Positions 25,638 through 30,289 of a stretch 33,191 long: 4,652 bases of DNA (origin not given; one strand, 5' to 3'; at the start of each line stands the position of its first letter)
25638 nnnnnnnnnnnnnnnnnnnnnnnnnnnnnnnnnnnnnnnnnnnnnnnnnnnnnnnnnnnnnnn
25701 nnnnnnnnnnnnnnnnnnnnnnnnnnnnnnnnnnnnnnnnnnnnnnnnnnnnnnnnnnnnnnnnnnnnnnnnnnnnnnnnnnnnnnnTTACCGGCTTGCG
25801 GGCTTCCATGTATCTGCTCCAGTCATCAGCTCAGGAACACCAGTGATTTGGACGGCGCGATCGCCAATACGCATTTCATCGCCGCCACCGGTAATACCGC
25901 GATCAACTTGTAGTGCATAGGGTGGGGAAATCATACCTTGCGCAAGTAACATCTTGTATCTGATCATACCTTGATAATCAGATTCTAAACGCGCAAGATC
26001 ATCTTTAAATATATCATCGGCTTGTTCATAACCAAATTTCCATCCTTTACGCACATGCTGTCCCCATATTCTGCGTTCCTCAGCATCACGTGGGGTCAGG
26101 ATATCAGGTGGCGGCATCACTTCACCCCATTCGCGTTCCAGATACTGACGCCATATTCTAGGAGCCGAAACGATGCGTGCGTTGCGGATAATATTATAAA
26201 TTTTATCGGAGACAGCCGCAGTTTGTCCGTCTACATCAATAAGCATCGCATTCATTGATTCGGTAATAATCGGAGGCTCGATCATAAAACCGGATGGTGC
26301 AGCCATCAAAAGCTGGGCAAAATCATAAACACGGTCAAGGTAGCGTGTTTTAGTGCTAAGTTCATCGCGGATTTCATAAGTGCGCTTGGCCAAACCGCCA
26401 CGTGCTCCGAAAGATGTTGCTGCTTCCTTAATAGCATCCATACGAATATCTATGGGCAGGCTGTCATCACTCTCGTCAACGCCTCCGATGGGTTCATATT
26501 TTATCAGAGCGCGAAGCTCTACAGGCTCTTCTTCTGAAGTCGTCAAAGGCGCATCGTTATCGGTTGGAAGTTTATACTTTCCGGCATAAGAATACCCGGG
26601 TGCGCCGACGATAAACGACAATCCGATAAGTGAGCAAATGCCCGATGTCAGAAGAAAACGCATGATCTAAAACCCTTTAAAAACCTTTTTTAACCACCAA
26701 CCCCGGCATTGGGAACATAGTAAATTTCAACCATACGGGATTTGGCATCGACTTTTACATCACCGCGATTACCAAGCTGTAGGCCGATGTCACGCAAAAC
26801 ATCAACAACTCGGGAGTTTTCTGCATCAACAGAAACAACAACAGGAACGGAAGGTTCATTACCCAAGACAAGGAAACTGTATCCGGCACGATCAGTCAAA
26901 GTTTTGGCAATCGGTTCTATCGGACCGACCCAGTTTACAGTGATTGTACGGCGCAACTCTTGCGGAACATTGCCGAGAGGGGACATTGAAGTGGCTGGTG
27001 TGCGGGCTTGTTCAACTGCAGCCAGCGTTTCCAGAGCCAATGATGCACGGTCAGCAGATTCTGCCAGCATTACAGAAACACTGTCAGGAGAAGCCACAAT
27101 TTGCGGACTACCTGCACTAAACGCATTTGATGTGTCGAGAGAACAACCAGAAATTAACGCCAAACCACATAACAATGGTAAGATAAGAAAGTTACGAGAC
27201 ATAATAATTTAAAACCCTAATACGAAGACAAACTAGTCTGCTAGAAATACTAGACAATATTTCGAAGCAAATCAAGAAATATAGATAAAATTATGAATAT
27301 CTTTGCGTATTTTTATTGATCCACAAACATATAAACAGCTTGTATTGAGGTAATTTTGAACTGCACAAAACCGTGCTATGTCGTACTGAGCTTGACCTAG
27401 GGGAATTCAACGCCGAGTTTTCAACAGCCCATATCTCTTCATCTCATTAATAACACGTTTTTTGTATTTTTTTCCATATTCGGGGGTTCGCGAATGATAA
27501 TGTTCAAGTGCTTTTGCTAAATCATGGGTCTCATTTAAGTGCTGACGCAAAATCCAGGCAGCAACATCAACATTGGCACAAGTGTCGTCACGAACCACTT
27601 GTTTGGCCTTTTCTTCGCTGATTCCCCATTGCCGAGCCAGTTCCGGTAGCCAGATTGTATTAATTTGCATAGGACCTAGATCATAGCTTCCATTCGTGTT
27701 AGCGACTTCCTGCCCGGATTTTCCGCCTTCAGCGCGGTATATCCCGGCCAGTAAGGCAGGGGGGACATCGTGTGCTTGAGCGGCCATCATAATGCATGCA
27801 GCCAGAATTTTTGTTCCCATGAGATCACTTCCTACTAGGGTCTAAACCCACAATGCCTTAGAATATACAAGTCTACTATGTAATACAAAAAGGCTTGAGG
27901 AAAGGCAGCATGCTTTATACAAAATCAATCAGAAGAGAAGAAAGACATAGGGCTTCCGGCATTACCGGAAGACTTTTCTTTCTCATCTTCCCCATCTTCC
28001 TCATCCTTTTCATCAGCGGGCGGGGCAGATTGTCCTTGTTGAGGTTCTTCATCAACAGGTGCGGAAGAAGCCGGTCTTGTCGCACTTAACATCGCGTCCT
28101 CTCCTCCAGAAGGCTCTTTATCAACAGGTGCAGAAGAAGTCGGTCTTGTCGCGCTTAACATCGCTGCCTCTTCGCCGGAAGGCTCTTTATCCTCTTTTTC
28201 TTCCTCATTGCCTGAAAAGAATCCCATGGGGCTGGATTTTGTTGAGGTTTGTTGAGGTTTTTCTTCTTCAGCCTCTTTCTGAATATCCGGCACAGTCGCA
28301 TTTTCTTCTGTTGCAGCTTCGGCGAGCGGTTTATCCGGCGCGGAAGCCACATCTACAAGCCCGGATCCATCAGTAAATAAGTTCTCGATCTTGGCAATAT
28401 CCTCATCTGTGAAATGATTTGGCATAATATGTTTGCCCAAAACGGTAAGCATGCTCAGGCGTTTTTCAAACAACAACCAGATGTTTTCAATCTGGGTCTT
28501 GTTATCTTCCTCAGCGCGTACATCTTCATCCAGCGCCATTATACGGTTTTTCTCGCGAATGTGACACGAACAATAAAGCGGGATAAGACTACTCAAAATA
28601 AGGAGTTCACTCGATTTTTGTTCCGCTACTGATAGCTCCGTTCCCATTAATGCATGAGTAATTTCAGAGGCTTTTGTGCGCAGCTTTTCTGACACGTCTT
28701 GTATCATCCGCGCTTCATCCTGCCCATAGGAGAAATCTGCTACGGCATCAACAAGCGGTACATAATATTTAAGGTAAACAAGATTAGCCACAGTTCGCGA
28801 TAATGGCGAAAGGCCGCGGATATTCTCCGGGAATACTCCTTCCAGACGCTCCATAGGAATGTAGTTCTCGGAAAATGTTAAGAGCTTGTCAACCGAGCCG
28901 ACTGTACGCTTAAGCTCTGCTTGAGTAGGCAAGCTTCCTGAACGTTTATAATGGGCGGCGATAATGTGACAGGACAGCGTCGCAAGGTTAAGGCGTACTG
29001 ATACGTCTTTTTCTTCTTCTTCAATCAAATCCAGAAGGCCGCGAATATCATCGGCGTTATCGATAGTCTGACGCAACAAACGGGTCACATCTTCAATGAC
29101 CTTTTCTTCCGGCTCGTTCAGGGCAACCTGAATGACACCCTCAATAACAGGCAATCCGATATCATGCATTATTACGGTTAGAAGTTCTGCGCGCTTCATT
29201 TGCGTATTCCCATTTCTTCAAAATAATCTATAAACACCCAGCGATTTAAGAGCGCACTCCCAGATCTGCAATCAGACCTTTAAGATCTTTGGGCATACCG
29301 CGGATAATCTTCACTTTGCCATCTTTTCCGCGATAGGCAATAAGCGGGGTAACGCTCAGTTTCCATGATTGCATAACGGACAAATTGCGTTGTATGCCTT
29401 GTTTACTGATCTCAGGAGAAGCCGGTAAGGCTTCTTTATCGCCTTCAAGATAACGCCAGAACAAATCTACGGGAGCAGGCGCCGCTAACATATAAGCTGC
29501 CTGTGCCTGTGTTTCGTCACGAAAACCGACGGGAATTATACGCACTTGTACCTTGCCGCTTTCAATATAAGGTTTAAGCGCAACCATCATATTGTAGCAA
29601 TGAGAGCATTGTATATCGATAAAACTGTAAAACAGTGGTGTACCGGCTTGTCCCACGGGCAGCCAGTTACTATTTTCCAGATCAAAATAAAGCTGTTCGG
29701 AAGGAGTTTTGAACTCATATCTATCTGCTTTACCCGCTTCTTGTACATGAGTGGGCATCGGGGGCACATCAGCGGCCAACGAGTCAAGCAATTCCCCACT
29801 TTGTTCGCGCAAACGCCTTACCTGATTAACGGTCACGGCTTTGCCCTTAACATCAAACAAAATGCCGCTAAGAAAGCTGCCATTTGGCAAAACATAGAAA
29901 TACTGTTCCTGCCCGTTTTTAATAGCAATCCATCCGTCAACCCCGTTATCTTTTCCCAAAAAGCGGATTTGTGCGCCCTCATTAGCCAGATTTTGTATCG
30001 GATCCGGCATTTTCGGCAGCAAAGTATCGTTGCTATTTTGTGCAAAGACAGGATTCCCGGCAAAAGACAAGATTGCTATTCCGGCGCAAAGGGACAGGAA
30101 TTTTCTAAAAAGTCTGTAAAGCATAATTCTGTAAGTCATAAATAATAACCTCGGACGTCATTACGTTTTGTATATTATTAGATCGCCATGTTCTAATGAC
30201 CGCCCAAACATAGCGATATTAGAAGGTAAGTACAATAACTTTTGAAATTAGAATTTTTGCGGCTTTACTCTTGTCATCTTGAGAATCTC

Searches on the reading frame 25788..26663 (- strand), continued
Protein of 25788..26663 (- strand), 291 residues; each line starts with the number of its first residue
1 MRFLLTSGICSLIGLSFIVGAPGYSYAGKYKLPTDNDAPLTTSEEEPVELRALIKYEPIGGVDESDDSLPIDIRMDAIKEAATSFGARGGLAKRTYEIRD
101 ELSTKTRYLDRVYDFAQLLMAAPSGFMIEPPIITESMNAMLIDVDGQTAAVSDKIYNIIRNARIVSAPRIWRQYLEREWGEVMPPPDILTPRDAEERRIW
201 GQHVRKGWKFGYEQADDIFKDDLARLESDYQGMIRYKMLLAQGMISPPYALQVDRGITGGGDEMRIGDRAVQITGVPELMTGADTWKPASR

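Call 38: search_protein_families(library=pfam, proteins=[L078:36442-37644:+, L078:38354-40522:+, L078:35861-36475:+, L078:37673-38257:+], max_evalue=0.01)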
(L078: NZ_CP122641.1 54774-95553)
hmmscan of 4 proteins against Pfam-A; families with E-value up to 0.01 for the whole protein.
L078:36442-37644:+ (400 aa): 0 families

L078:38354-40522:+ (722 aa): 0 families

L078:35861-36475:+ (204 aa): 1 family
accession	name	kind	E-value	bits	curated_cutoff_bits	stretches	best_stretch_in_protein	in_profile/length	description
PF19475.4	DUF6012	-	0.00082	19.4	25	1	4-176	3-177/200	Family of unknown function (DUF6012)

L078:37673-38257:+ (194 aa): 3 families
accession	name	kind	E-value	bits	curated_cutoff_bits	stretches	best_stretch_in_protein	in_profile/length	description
PF25587.1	Rv2743c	-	0.0013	18.9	27.7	1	84-167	15-92/237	Rv2743c family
PF20990.2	DUF2207_C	-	0.0037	17.4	33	1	46-149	90-188/247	Predicted membrane protein (DUF2207) C-terminal domain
PF08786.17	DcrB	-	0.004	17.7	27.2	1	8-83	11-84/127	DcrB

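Call 62: search_protein_representatives(alignment_id=A4)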
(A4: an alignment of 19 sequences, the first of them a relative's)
Query: 19 sequences, 400 profile positions. Proteins with E-value up to 0.001 (for the whole library): 177; up to 1e-10: 88; up to 1e-30: 25. The best 150 are listed.
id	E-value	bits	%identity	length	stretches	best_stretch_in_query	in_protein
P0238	9.3e-137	472.6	-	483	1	166-400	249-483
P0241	6.1e-134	463.3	-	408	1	10-399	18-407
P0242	5.2e-127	440.5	-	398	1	9-396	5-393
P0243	4.1e-124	430.9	-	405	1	6-398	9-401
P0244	1.7e-97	343.3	-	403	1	4-400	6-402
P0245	1.6e-92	326.9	-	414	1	30-395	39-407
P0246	5.8e-88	311.9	-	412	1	5-398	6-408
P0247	9.1e-83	294.8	-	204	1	197-400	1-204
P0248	2.5e-77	276.8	-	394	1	47-397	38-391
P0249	5.7e-74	265.8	-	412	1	12-395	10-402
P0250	4.5e-72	259.6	-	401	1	48-389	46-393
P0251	3.2e-69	250.1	-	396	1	43-394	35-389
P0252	1.3e-65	238.3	-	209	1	1-156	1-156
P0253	1.0e-60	222.2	-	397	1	58-389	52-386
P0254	1.0e-58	215.6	-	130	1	1-130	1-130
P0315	2.9e-12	62.6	-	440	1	132-390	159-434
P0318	1.4e-11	60.4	-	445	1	39-393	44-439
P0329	1.9e-10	56.6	-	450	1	93-390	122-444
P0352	2.1e-08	49.9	-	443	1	37-390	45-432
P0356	3.9e-08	49.0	-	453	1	8-389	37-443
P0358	6.0e-08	48.4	-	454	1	21-388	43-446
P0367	2.4e-07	46.4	-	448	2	191-387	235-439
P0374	8.1e-07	44.7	-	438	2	219-387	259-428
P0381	5.6e-06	41.9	-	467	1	160-279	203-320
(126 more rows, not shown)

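Call 66: search_solved_structures(query=A6, max_evalue=10, show_alignments=1)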
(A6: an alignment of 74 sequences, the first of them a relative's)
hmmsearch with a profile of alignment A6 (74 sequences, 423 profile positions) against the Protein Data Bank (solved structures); distinct sequences matched with E-value up to 10: 2.
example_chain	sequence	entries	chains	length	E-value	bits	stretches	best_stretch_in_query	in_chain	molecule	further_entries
7cu3_B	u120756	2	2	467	0.017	17.5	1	68-155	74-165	Transmembrane protein FAM155A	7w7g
4fe8_A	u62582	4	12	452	0.062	15.7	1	23-104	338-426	Maltose-binding periplasmic protein,Huntingtin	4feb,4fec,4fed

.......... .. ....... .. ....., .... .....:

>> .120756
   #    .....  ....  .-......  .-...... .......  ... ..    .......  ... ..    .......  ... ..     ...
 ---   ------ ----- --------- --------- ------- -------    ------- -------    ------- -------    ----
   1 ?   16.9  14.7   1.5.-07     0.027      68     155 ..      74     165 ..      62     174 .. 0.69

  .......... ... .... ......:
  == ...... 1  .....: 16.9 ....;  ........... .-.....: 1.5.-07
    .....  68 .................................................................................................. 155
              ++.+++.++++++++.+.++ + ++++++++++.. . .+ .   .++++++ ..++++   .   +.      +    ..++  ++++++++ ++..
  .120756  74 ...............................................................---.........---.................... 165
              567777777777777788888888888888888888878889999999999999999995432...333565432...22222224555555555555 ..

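Call 77: search_protein_families(library=ncbifam, proteins=[L078:36442-37644:+, P0381, P0358, P0356, P0329, P0318, P0315, P0367, P0352, P0374], max_evalue=0.01)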
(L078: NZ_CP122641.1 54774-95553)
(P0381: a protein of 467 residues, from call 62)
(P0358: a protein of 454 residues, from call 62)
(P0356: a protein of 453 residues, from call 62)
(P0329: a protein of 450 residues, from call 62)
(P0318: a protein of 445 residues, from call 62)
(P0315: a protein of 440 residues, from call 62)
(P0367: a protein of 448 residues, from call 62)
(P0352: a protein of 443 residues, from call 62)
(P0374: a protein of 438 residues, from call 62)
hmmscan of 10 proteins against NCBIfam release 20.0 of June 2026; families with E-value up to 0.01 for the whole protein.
L078:36442-37644:+ (400 aa): 1 family
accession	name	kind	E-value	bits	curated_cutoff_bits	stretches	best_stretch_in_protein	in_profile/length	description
NF033888.1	conj_TraW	equivalog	2.8e-167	556.7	100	1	20-398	1-379/380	conjugal transfer protein TraW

P0381 (467 aa): 1 family
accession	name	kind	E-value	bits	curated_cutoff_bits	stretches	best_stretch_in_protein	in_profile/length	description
NF033888.1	conj_TraW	equivalog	6.7e-19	68.3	100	1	167-320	109-260/380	conjugal transfer protein TraW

P0358 (454 aa): 2 families
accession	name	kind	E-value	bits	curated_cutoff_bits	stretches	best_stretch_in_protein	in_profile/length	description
NF033888.1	conj_TraW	equivalog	7.5e-23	81.3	100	1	59-449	13-372/380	conjugal transfer protein TraW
NF005925.0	PRK07938.1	equivalog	0.0061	15.9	260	1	21-90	74-141/252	enoyl-CoA hydratase family protein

P0356 (453 aa): 1 family
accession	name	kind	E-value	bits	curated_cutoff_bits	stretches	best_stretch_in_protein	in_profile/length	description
NF033888.1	conj_TraW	equivalog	7.2e-30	104.4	100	1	52-449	4-376/380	conjugal transfer protein TraW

P0329 (450 aa): 1 family
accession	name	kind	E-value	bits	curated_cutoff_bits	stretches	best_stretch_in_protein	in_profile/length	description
NF033888.1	conj_TraW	equivalog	7.7e-30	104.3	100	1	56-447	8-374/380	conjugal transfer protein TraW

P0318 (445 aa): 1 family
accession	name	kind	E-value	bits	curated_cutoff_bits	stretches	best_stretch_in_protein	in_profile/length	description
NF033888.1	conj_TraW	equivalog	4.3e-25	88.7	100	1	44-441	10-376/380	conjugal transfer protein TraW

P0315 (440 aa): 1 family
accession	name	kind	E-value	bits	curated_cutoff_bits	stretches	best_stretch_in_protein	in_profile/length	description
NF033888.1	conj_TraW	equivalog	4.8e-27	95.1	100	1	49-435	21-372/380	conjugal transfer protein TraW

P0367 (448 aa): 1 family
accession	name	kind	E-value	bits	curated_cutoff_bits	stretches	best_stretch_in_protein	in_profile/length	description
NF033888.1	conj_TraW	equivalog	1.5e-21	77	100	1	61-446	23-375/380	conjugal transfer protein TraW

P0352 (443 aa): 1 family
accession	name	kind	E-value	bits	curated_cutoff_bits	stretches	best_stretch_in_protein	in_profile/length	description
NF033888.1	conj_TraW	equivalog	5.1e-29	101.6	100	1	50-434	19-373/380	conjugal transfer protein TraW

P0374 (438 aa): 1 family
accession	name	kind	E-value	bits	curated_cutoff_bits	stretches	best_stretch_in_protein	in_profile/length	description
NF033888.1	conj_TraW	equivalog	4.5e-17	62.3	100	1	31-431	2-371/380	conjugal transfer protein TraW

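Call 78: search_solved_structures(query=P0381, max_evalue=0.01, show_alignments=1)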
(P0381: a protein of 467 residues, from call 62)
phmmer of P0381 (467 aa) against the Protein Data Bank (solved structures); distinct sequences matched with E-value up to 0.01: 0.

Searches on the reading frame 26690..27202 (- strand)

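Call 7: search_protein_families(library=pfam, proteins=[window:26690-27202:-], max_evalue=0.01)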
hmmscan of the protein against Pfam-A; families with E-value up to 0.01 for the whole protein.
window:26690-27202:- (170 aa): 1 family
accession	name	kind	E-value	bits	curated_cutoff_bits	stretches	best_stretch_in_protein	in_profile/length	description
PF16816.10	DotD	-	2.3e-34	118.6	27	1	43-162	3-121/121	DotD protein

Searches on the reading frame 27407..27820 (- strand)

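Call 7: search_protein_families(library=pfam, proteins=[window:27407-27820:-], max_evalue=0.01)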
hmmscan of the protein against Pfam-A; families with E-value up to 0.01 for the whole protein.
window:27407-27820:- (137 aa): 1 family
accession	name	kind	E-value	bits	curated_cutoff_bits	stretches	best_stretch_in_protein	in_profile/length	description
PF01464.25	SLT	-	2.5e-07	30.7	21.3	1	9-113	2-99/117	Transglycosylase SLT domain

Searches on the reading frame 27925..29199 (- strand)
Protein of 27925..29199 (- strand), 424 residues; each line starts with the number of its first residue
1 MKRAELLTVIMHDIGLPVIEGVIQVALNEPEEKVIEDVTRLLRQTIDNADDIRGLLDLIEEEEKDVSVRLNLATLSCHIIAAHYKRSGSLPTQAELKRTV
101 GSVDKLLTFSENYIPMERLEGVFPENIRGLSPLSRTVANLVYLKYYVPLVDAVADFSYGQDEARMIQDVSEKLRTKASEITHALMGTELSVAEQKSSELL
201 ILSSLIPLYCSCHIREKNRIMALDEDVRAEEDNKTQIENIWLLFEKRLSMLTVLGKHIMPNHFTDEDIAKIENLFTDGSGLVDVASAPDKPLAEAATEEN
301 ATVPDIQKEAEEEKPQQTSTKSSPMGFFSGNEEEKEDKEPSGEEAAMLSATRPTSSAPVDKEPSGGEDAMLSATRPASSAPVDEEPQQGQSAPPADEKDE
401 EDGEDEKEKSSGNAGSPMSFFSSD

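Call 7: search_protein_families(library=pfam, proteins=[window:27925-29199:-], max_evalue=0.01)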
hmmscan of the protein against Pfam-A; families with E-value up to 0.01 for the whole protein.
window:27925-29199:- (424 aa): 0 families

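Call 13: search_protein_families(library=ncbifam, proteins=[window:27925-29199:-], max_evalue=0.1)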
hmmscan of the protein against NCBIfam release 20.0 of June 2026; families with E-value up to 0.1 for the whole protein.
window:27925-29199:- (424 aa): 1 family
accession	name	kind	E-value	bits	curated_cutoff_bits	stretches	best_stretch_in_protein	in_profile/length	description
NF004260.2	PRK05686.2-1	equivalog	0.036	13.2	550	1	258-300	57-99/316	flagellar motor switch protein FliG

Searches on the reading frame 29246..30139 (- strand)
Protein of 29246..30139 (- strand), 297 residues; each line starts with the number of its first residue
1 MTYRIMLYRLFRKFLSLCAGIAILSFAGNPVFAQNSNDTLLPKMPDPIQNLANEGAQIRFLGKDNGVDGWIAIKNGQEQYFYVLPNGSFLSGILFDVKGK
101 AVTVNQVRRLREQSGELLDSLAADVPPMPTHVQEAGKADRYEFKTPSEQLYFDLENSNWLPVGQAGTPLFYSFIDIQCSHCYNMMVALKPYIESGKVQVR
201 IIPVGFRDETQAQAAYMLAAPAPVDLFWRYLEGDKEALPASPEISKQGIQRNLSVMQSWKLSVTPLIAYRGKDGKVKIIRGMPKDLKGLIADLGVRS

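Call 7: search_protein_families(library=pfam, proteins=[window:29246-30139:-], max_evalue=0.01)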
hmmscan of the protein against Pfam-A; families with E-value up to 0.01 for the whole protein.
window:29246-30139:- (297 aa): 2 families
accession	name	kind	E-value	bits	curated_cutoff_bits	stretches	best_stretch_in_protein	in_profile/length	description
PF13098.12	Thioredoxin_2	-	0.0009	20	27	1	164-282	3-94/104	Thioredoxin-like domain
PF13462.12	Thioredoxin_4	-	0.0033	18.1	23.2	1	170-222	17-72/165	Thioredoxin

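Call 13: search_protein_families(library=ncbifam, proteins=[window:29246-30139:-], max_evalue=0.1)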
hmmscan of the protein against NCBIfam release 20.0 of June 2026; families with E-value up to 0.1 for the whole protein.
window:29246-30139:- (297 aa): 1 family
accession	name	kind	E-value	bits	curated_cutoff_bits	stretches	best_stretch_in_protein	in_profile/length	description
NF008657.0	PRK11657.1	equivalog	3.2e-34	118.3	124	2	144-285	94-241/251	thiol:disulfide interchange protein DsbG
